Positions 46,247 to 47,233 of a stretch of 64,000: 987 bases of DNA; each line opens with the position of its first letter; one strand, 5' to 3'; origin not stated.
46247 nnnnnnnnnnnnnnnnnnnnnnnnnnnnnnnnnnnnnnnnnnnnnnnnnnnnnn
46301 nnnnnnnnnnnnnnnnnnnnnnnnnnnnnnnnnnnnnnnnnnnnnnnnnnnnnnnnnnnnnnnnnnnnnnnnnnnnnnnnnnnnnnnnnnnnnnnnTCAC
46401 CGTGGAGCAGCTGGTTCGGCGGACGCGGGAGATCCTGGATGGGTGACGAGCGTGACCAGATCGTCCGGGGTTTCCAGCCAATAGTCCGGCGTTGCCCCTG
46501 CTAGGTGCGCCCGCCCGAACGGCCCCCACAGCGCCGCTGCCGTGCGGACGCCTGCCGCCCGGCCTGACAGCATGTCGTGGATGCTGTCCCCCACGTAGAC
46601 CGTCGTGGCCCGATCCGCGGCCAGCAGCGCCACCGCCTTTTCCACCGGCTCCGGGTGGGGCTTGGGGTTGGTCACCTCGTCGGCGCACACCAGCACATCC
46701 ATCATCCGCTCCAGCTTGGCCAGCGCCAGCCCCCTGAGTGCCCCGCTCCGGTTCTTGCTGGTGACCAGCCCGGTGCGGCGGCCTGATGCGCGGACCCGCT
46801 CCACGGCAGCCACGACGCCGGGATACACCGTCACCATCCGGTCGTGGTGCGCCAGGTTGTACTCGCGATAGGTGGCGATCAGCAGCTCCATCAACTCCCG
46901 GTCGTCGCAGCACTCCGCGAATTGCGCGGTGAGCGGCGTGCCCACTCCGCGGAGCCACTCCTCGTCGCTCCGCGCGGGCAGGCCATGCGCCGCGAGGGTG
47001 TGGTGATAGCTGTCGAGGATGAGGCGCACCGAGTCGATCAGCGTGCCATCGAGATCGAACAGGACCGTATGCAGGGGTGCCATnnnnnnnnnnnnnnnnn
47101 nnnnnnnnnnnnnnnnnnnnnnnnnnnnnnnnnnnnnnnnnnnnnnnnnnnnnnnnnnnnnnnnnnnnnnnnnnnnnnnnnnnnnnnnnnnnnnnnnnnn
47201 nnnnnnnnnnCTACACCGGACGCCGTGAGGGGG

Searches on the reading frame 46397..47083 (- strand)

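Call 85: search_protein_families(library=pfam, proteins=[window:46397-47083:-], max_evalue=0.00001)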
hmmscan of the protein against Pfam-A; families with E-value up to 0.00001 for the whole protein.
window:46397-47083:- (228 aa): 4 families
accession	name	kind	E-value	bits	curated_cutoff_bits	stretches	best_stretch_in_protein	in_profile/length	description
PF13419.12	HAD_2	-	1.3e-43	149.6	23.8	1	7-183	1-177/178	Haloacid dehalogenase-like hydrolase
PF00702.32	Hydrolase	-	9.7e-25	88.5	26.4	1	6-178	3-191/191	haloacid dehalogenase-like hydrolase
PF12710.13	HAD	-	1.9e-13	51.7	27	1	7-171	1-185/189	haloacid dehalogenase-like hydrolase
PF13242.12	Hydrolase_like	-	1.3e-08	35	22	1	141-204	4-70/75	HAD-hyrolase-like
